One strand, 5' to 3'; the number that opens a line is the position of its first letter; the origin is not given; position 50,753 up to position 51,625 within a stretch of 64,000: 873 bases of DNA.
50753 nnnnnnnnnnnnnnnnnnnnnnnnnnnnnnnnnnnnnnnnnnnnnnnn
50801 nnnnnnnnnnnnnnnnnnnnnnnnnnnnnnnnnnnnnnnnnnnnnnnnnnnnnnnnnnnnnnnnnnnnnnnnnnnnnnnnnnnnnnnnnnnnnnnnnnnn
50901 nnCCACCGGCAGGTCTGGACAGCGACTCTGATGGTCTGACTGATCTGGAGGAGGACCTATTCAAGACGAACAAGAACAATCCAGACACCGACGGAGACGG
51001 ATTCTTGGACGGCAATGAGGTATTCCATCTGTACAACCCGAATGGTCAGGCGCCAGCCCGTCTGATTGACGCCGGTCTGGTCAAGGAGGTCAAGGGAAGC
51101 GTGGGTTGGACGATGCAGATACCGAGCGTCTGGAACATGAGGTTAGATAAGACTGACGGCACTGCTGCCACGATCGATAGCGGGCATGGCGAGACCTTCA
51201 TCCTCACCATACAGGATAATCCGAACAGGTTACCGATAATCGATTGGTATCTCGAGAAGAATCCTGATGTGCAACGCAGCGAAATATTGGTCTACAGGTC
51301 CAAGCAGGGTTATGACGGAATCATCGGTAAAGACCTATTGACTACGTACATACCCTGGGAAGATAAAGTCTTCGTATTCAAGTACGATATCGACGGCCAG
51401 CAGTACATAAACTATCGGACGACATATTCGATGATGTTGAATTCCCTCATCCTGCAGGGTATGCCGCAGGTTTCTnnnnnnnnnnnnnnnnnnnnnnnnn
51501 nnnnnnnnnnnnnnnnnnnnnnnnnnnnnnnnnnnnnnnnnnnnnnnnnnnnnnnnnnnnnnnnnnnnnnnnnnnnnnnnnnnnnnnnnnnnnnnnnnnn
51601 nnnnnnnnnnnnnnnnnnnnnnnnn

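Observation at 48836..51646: Three further co-oriented surface or membrane genes, two of them paralogs with TSP3-like Ca-binding motifs and a shared about 190-aa C-terminal domain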

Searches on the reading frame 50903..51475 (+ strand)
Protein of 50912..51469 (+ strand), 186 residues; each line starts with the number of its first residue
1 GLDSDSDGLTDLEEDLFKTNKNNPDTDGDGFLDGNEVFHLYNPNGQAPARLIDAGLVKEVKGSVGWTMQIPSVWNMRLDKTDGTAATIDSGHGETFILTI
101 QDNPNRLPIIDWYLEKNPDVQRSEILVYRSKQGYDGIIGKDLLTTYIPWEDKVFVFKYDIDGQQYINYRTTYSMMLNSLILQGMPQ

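Call 8: find_homologous_proteins(query=window:50912-51469:+, max_evalue=0.001)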
Query seq(186 aa) (186 aa): 114 proteins with E <= 0.001 among 186 candidates.
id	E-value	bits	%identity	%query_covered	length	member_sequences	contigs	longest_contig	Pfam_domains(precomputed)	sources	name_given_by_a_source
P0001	9.1e-75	268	59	99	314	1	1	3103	PF00041.28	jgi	jgi:hypothetical protein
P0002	5.1e-58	214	51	99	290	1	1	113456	-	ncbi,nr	ncbi:hypothetical protein KJZ71_01180, partial [Patescibacteria group bacterium]|nr:hypothetical pro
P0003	4.6e-57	211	52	99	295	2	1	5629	-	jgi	jgi:hypothetical protein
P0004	4.8e-55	204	50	99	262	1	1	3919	-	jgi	jgi:hypothetical protein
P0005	4.4e-54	201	49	99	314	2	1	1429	PF18884.6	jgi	jgi:hypothetical protein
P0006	5.5e-54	201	61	79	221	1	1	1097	-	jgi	-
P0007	2.1e-49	186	47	99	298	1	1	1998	-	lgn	-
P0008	3.8e-42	162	55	68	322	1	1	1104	PF00041.28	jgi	jgi:hypothetical protein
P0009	1.4e-41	160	60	63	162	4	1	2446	-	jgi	jgi:hypothetical protein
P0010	7.8e-36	141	39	98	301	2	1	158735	PF18884.6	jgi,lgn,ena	-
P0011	5.5e-35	139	52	66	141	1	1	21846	PF18884.6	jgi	jgi:hypothetical protein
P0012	1.4e-34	137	41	98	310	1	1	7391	PF18884.6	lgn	-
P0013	1.6e-34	137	40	98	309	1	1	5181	-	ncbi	ncbi:hypothetical protein ACFL29_02225 [Patescibacteria group bacterium]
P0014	2.1e-34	137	41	97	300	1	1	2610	-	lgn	-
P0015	3.5e-34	136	40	98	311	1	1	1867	PF18884.6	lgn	-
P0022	4.5e-31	126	40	96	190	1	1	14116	PF18884.6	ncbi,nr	ncbi:hypothetical protein HQ524_00005, partial [Candidatus Uhrbacteria bacterium]|nr:hypothetical pr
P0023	5.2e-30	122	38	97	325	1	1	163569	-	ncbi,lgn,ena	-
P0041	2.8e-24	104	35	98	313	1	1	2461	PF18884.6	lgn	-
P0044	1.2e-22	98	37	96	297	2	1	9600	PF18884.6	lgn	-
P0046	1.1e-21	95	38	96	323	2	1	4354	PF18884.6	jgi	-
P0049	1.1e-20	92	41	75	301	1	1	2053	PF18884.6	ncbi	-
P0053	1.0e-14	72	61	24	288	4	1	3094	PF18884.6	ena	-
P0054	1.3e-10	59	43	31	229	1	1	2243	PF18884.6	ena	-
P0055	1.9e-10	59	59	20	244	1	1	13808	PF18884.6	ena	-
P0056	3.5e-9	54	44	30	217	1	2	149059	PF18884.6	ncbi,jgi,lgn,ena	ncbi:MAG: hypothetical protein WCV70_02075 [Patescibacteria group bacterium]|jgi:hypothetical protei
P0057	8.7e-9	53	67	24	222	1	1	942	PF18884.6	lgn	-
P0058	3.0e-8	51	45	28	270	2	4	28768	PF18884.6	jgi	jgi:hypothetical protein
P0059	3.4e-8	51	60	27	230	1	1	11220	PF18884.6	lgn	-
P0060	4.4e-8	51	49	24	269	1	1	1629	PF18884.6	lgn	-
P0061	8.5e-8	50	56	33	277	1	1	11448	PF18884.6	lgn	-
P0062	9.9e-8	50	57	23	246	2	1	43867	PF18884.6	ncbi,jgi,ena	-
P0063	9.9e-8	50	57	28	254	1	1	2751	PF18884.6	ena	-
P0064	1.3e-7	49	55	27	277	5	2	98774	PF18884.6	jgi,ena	jgi:hypothetical protein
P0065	1.5e-7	49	49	30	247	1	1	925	PF18884.6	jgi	jgi:flagellar basal body-associated protein FliL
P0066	1.7e-7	49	56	27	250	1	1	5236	PF18884.6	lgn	-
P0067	2.1e-7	49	62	27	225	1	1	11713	PF18884.6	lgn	-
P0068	2.7e-7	48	62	27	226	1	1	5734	PF18884.6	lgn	-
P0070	2.9e-7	48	60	28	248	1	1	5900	PF18884.6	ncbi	ncbi:MAG: binary toxin-like calcium binding domain-containing protein [bacterium]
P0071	3.3e-7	48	60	24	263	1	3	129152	PF18884.6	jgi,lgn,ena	-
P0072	4.1e-7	48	61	23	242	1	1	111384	PF18884.6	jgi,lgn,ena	-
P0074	4.8e-7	47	61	24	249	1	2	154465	PF18884.6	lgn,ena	-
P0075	6.0e-7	47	56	28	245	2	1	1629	PF18884.6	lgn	-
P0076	9.2e-7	47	43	28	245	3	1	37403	PF18884.6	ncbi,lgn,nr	ncbi:MAG: hypothetical protein NTY31_02065 [Candidatus Falkowbacteria bacterium]|nr:hypothetical pro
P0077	1.3e-6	46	50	31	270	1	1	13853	PF18884.6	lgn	-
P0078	1.3e-6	46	60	24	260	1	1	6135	PF18884.6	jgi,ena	-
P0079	1.7e-6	46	67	24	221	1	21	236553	PF18884.6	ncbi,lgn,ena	-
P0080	1.7e-6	46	46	28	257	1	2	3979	PF18884.6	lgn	-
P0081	1.8e-6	46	54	27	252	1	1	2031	PF18884.6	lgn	-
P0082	2.0e-6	45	45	27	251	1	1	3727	PF18884.6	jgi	jgi:Tfp pilus assembly protein PilX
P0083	2.3e-6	45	64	24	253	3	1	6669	PF18884.6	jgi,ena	-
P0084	2.3e-6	45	47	27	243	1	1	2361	PF18884.6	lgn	-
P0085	3.0e-6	45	44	30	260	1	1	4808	PF18884.6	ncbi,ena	-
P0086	3.1e-6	45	65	26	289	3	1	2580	PF18884.6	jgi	-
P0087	3.1e-6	45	43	28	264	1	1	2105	PF18884.6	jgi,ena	-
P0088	3.5e-6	45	43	24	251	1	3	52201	PF18884.6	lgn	-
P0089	4.0e-6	44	52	26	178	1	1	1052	PF18884.6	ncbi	-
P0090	5.1e-6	44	69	20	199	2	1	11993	PF18884.6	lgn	-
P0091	6.6e-6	44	44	31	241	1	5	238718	PF18884.6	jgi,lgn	-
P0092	8.2e-6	43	52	32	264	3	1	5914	PF18884.6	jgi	-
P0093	1.0e-5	43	68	23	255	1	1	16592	PF18884.6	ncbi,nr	ncbi:MAG: hypothetical protein U9R06_01125 [Patescibacteria group bacterium]|nr:hypothetical protein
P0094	1.0e-5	43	68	23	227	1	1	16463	PF18884.6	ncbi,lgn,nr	ncbi:MAG: hypothetical protein U9Q03_01840 [Patescibacteria group bacterium]|nr:hypothetical protein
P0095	1.2e-5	43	60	24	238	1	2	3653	PF18884.6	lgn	-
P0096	1.5e-5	43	43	25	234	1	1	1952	PF18884.6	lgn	-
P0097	1.7e-5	42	45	24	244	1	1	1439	PF18884.6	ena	-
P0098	1.9e-5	42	49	24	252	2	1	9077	PF18884.6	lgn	-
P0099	2.2e-5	42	45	27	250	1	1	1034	PF18884.6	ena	-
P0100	5.1e-5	41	42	24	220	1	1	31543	PF18884.6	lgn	-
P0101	5.8e-5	41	48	24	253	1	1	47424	PF18884.6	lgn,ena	-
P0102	6.3e-5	41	44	28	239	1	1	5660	PF18884.6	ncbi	-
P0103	7.7e-5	40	46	24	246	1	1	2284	PF18884.6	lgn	-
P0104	9.0e-5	40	41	28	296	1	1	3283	PF18884.6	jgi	jgi:hypothetical protein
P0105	1.1e-4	40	60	26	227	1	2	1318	PF18884.6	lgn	-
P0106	1.1e-4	40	58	27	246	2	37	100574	PF18884.6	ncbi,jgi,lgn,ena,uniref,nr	ncbi:hypothetical protein GW920_03180 [Candidatus Falkowbacteria bacterium]|uniref:Uncharacterized p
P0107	1.4e-4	39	55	25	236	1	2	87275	PF18884.6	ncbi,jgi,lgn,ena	ncbi:MAG: hypothetical protein WC523_05380 [Patescibacteria group bacterium]|jgi:hypothetical protei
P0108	1.4e-4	39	43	24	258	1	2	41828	PF18884.6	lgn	-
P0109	1.8e-4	39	39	27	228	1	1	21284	PF18884.6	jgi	jgi:hypothetical protein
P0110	1.9e-4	39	52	28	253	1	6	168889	PF18884.6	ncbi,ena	ncbi:MAG: hypothetical protein AAB358_02190 [Patescibacteria group bacterium]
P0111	3.2e-4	38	53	28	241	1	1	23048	PF18884.6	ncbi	ncbi:MAG: binary toxin-like calcium binding domain-containing protein [bacterium]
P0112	3.3e-4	38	43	24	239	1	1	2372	PF18884.6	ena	-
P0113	4.2e-4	38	43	24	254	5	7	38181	PF18884.6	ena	-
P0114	4.5e-4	38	56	27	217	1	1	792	PF18884.6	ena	-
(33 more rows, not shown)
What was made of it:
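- Tried and rejected: The 'RodZ', 'FliL' and 'PilX' names given by some sources (call 8) rest on the TM and low-complexity region and were rejected.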

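Call 9: find_encoding_contigs(protein=P0002, flank=10000, max_places=2)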
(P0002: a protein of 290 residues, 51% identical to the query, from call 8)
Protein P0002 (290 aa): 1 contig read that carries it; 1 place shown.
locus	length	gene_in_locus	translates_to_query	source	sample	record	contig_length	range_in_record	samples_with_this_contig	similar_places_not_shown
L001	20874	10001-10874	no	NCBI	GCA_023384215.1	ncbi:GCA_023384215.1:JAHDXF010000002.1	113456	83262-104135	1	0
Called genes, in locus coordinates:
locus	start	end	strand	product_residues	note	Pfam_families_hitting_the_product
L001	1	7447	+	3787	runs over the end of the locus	PF18895:T4SS_pilin, PF13205:Big_5 (faint), PF17957:Big_7 (weak), PF01833:TIG (faint)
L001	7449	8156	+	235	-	PF18884:TSP3_bac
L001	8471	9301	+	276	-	-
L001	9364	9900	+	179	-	-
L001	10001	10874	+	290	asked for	-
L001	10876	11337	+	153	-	PF02130:YbeY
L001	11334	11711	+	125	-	PF01219:DAGK_prokar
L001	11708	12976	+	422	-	PF11104:PilM_2 (faint), PF02491:SHS2_FTSA, PF06723:MreB_Mbl, PF14450:FtsA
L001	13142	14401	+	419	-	PF00091:Tubulin, PF12327:FtsZ_C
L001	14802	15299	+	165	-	PF22811:Zn_ribbon_NrdR, PF03477:ATP-cone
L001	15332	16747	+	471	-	PF00224:PK, PF02887:PK_C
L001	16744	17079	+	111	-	PF01329:Pterin_4a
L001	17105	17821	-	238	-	-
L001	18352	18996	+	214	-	PF09335:VTT_dom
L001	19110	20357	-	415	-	-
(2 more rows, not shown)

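Call 10: find_encoding_contigs(protein=P0010, flank=10000, max_places=2)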
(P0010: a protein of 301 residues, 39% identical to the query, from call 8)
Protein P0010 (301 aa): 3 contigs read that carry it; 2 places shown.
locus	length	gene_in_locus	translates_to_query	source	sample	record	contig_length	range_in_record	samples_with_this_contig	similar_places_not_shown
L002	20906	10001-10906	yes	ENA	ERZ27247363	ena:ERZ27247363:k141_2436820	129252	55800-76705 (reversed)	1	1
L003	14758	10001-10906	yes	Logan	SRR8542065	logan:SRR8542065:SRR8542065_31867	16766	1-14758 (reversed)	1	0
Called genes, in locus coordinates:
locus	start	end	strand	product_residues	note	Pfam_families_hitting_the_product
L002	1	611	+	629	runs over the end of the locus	PF18895:T4SS_pilin, PF13205:Big_5 (faint)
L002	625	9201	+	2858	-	PF18895:T4SS_pilin, PF13205:Big_5 (weak), PF17957:Big_7, PF01833:TIG (weak), PF13948:DUF4215 (faint), PF13205:Big_5 (weak), PF11721:Malectin, PF01833:TIG (weak)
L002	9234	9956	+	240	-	PF18884:TSP3_bac (weak)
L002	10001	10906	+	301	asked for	PF18884:TSP3_bac (weak)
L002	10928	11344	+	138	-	PF02130:YbeY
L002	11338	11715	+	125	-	PF01219:DAGK_prokar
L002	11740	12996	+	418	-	PF11104:PilM_2 (faint), PF02491:SHS2_FTSA, PF06723:MreB_Mbl, PF14450:FtsA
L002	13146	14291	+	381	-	PF00091:Tubulin, PF12327:FtsZ_C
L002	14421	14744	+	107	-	-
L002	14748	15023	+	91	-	PF01035:DNA_binding_1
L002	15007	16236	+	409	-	PF00089:Trypsin, PF10459:Peptidase_S46 (faint), PF13365:Trypsin_2, PF13180:PDZ_2, PF00595:PDZ (faint), PF17820:PDZ_6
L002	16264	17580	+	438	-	PF00224:PK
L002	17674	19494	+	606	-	PF06480:FtsH_ext, PF00004:AAA, PF17862:AAA_lid_3, PF01434:Peptidase_M41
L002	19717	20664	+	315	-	PF01966:HD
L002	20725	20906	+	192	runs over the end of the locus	PF00081:Sod_Fe_N, PF02777:Sod_Fe_C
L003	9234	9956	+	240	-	PF18884:TSP3_bac (weak)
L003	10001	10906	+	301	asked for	PF18884:TSP3_bac (weak)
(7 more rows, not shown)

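Call 11: find_encoding_contigs(protein=P0023, flank=10000, max_places=2)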
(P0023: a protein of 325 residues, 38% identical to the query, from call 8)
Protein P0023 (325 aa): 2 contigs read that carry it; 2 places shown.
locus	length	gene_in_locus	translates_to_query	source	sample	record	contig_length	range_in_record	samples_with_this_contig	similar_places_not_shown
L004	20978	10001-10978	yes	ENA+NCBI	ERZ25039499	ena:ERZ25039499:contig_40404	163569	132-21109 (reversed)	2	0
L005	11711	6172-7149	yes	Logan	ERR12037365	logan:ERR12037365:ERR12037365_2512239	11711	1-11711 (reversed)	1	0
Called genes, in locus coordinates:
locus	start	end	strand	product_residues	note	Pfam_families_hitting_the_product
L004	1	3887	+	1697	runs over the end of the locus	PF18895:T4SS_pilin (weak), PF13205:Big_5 (weak), PF13948:DUF4215 (faint), PF13205:Big_5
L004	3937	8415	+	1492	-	PF13948:DUF4215 (faint)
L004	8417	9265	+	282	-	PF18884:TSP3_bac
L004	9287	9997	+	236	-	PF18884:TSP3_bac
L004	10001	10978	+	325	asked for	-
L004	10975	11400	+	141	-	PF02130:YbeY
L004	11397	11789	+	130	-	PF01219:DAGK_prokar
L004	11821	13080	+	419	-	PF25216:Volactin (faint), PF02491:SHS2_FTSA, PF06723:MreB_Mbl (weak), PF11104:PilM_2 (weak), PF14450:FtsA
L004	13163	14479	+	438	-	PF00091:Tubulin, PF12327:FtsZ_C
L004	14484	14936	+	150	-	PF22811:Zn_ribbon_NrdR, PF03477:ATP-cone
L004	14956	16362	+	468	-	PF00224:PK, PF02887:PK_C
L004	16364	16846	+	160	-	PF13473:Cupredoxin_1, PF00127:Copper-bind (weak)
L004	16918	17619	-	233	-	-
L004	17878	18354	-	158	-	PF18931:DUF5680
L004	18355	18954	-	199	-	-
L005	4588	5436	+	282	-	PF18884:TSP3_bac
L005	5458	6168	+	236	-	PF18884:TSP3_bac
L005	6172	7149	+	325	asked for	-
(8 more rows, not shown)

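Call 15: search_solved_structures(query=A1, max_evalue=1, show_alignments=2)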
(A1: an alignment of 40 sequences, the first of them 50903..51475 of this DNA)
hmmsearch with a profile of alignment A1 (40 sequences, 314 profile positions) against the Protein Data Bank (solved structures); distinct sequences matched with E-value up to 1: 33.
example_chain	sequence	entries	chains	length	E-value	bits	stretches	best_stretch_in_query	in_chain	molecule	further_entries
7muc_AF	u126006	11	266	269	0.00025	24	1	49-121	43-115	DotF | IcmG (DotF)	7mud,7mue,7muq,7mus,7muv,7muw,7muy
7c7r_B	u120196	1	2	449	0.0077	19.1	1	133-171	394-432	Biofilm-associated surface protein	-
7c7u_A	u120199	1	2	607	0.0086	19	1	133-171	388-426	Biofilm-associated surface protein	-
9hmf_O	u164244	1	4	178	0.13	15.1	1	50-106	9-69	Flagellar protein FliL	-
5ken_D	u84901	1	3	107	0.15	14.9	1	214-268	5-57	c4G7 variable Fab domain light chain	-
1f6l_L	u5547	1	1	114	0.24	14.2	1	214-264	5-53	ANTI-FERRITIN IMMUNOGLOBULIN LIGHT CHAIN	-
8so3_D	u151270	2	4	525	0.27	14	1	61-127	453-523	Lymphocyte activation gene 3 protein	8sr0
8wz3_F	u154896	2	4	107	0.39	13.5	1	214-269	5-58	5B11 Fab Light Chain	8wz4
2xb3_A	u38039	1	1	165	0.43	13.4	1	192-242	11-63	PSBP PROTEIN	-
6yx9_L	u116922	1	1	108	0.44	13.4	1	214-264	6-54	V REGION LIGHT CHAIN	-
5lwy_L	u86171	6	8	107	0.48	13.2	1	214-264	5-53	V REGION LIGHT CHAIN | The light chain variable domain (Antibody)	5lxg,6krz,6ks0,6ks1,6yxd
1a7q_L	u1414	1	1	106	0.49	13.2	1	215-263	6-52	IGG1-KAPPA D1.3 FV (LIGHT CHAIN)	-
1qle_L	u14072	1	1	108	0.51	13.1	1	215-263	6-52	LIGHT CHAIN ANTIBODY FV FRAGMENT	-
8w5q_L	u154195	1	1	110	0.54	13.1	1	214-264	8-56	Light chain of Ab45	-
8jlw_L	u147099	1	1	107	0.59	12.9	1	214-255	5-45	Mouse antibody Gc8 light chain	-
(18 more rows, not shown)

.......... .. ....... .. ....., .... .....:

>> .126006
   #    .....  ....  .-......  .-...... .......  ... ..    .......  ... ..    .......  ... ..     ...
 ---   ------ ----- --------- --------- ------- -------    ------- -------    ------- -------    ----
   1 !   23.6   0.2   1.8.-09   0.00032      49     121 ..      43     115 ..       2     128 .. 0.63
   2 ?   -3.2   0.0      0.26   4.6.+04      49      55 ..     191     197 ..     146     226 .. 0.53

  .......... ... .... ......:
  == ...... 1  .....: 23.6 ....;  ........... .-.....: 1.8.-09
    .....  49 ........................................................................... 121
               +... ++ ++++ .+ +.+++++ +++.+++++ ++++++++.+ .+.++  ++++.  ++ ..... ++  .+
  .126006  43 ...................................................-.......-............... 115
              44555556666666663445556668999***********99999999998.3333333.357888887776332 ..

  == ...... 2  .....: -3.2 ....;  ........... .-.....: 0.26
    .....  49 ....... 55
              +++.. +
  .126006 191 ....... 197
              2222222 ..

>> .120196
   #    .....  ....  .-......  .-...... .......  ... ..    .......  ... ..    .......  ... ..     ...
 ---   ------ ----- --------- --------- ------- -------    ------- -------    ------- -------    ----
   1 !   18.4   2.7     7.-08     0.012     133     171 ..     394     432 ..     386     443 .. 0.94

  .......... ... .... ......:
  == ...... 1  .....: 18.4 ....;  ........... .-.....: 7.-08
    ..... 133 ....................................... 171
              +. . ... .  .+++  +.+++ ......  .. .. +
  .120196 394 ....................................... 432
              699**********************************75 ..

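Call 20: predict_structure(alignment_id=A1)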
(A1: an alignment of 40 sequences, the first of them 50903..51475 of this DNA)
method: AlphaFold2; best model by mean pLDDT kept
length: 191 residues; sequences in the alignment: 40
mean_pLDDT: 96.3   pTM: 0.91
mean pLDDT of the five models: 96.3, 95.9, 95.7, 95.5, 95.1
residues with pLDDT >= 90: 182; 70-90: 8; 50-70: 1; < 50: 0
segments of 3 or more residues with pLDDT < 50: none
pLDDT, mean of each block of 10 residues (from residue 1): 95 98 98 97 94 96 97 98 97 97 98 98 98 95 97 98 96 98 89 56
secondary structure, 60 per line:
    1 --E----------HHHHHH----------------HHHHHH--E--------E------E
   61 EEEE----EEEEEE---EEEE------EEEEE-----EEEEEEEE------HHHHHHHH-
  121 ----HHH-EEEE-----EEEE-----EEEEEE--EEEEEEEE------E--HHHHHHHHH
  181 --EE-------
elements in order: H14-19 H36-41 E60-64 E69-74 E78-81 E88-92 E98-105 H112-119 E129-132 E138-141 E147-152 E155-162 H172-180
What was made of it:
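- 51041..51460 (+): P3 C-terminal domain with a PsbP/Mog1-like fold. AF2 pLDDT 96.3, pTM 0.91 (call 20).
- Closest known: Type I dockerin. Different: The loops are integrated with the C-domain (call 20).
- The TSP3 pair and the C-domain are predicted as one rigid unit (pTM 0.91, call 20). The loops are predicted as part of one rigid unit with the C-domain (pTM 0.91, call 20).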

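Call 25: find_related_loci(query=A1, collection=genome_contigs, flank=10000)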
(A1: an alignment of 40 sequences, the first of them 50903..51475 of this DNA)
Query A1 (191 aa) in genome_contigs; peptide patterns used: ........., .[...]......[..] (x = any residue, [..] = any of these).
600 stretches matched a pattern (row limit reached: there are more); 390 encode a relative of the query (tblastn E <= 1e-3); the best 80 are kept; 80 distinct loci.
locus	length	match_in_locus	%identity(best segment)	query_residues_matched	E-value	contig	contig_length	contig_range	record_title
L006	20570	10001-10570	68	1-191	2e-90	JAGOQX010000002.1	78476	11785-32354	Patescibacteria group bacterium isolate Gw_Eff_bin_226 Gw_Eff_412_length_78476_cov_6.548469, whole genome shotgun sequen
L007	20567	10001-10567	68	3-191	9e-88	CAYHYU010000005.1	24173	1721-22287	MAG TPA_asm: uncultured Gammaproteobacteria bacterium isolate ERP119705_co15_619 genome assembly, contig: NODE_1849_leng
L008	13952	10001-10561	68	4-191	9e-87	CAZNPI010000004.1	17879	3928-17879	MAG TPA_asm: uncultured Gammaproteobacteria bacterium isolate SRP278252_co1_70 genome assembly, contig: NODE_5368_length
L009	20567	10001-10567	63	1-189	2e-85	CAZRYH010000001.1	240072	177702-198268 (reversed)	MAG TPA_asm: uncultured Gammaproteobacteria bacterium isolate SRP263991_co1_300 genome assembly, contig: NODE_14_length_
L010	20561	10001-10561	65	3-190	5e-84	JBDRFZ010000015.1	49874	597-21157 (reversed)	MAG: Patescibacteria group bacterium isolate MEGAHIT-group-1.403 k141_1047637, whole genome shotgun sequence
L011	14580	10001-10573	64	1-190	2e-83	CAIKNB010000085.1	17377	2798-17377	Candidatus Uhrbacteria bacterium isolate AM-2014_bin-3131 genome assembly, contig: bin-3131:085/174, whole genome shotgu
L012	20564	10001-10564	65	3-190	9e-84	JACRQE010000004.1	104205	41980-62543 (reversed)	MAG: Candidatus Uhrbacteria bacterium isolate NC_groundwater_2005_Pr3_S-0.65um_55_6 SR2-18-Sp65_coassembly_scaffold_4952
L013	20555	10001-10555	63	3-190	7e-83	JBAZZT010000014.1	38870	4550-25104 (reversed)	MAG: Patescibacteria group bacterium isolate SO_2017_GW3_23 scaffold_726_c1_OW296A_2017, whole genome shotgun sequence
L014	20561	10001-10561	60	1-187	1e-82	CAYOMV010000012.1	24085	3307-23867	MAG TPA_asm: uncultured Gammaproteobacteria bacterium isolate SRP141376_co5_39 genome assembly, contig: NODE_4979_length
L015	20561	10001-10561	63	1-187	4e-82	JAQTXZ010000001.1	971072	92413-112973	MAG: Patescibacteria group bacterium isolate STC_25 NODE_5_length_971072_cov_6.872489_Sandtown_C, whole genome shotgun s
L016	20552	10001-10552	64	4-187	2e-81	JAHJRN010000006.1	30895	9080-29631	MAG: Patescibacteria group bacterium isolate OS_PC_MetaG.mb.153 OS_PC_MetaG.mb.153_k141_99904, whole genome shotgun sequ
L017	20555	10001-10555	59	4-188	1e-80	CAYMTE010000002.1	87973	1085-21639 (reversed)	MAG TPA_asm: uncultured Gammaproteobacteria bacterium isolate SRP278252_co2_91 genome assembly, contig: NODE_361_length_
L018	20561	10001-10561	60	3-189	1e-79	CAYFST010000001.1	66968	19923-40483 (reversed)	MAG TPA_asm: uncultured Gammaproteobacteria bacterium isolate ERP107533_co1_49 genome assembly, contig: NODE_100_length_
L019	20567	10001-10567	59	1-189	2e-79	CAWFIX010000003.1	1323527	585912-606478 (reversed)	MAG: Candidatus Uhrbacteria bacterium isolate MFD04716.bin.1.309 genome assembly, contig: contig_8561, whole genome shot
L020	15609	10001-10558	60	4-189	3e-79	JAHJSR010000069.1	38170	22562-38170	MAG: Patescibacteria group bacterium isolate OS_PC_MetaG.mb.25 OS_PC_MetaG.mb.25_k141_511888, whole genome shotgun seque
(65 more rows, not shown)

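Call 33: find_encoding_contigs(protein=P0106, flank=10000, max_places=1)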
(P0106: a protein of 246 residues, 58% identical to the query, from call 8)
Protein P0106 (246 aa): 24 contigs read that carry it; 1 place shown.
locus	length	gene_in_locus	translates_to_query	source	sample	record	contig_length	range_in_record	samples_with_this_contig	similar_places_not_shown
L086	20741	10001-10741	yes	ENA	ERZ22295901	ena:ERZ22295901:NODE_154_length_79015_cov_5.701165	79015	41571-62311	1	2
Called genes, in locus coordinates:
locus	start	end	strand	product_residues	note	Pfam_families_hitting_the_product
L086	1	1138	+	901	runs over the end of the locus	PF18895:T4SS_pilin, PF13205:Big_5 (weak)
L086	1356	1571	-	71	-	-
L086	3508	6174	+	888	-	PF13205:Big_5 (weak), PF00041:fn3 (weak)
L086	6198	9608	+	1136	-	PF05345:He_PIG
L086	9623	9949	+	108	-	-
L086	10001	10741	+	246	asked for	PF18884:TSP3_bac (weak)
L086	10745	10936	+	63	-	-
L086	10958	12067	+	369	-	-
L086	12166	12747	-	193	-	PF00574:CLP_protease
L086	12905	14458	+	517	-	PF21760:SecD_1st, PF22599:SecDF_P1_head, PF03176:MMPL (weak), PF02355:SecD_SecF_C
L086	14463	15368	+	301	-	PF07549:Sec_GG (weak), PF02355:SecD_SecF_C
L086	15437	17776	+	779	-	PF04932:Wzy_C, PF07719:TPR_2 (faint)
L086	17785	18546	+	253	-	PF06750:A24_N_bact, PF01478:Peptidase_A24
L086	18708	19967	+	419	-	PF02491:SHS2_FTSA, PF06723:MreB_Mbl, PF14450:FtsA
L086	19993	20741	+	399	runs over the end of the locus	PF00091:Tubulin, PF12327:FtsZ_C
